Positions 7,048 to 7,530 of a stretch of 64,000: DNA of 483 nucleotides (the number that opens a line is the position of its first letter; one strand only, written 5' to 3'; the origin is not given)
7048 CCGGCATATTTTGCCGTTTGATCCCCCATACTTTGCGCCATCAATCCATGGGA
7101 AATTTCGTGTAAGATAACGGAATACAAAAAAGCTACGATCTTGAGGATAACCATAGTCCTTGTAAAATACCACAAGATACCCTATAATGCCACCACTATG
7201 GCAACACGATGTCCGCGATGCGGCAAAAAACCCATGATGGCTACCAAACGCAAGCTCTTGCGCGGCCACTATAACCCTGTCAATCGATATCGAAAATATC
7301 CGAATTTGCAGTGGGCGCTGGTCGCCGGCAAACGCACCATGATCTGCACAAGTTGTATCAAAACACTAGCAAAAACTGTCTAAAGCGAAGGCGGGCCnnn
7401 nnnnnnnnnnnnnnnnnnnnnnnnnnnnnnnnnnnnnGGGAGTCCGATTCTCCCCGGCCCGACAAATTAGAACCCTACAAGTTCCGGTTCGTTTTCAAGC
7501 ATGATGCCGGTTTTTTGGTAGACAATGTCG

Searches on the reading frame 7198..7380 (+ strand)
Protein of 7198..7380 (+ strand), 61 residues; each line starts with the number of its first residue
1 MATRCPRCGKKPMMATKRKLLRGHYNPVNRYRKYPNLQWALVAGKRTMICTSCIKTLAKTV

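Call 83: search_protein_families(library=ncbifam, proteins=[window:7198-7380:+], max_evalue=1)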
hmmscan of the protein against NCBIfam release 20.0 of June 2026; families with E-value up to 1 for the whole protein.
seq(61 aa): 4 families
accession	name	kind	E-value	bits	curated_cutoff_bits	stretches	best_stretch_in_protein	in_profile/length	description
TIGR00009.1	L28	equivalog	2.3e-05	24.8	48.3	1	1-56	1-58/58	50S ribosomal protein L28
NF003214.0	PRK04179.1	equivalog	0.026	14.4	71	1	3-38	18-53/62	50S ribosomal protein L37e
NF011481.0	PRK14890.1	equivalog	0.05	13.6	61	0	4-11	29-36/61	putative Zn-ribbon RNA-binding protein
NF001669.0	PRK00432.1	equivalog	0.76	9.8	54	1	4-17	28-40/58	30S ribosomal protein S27ae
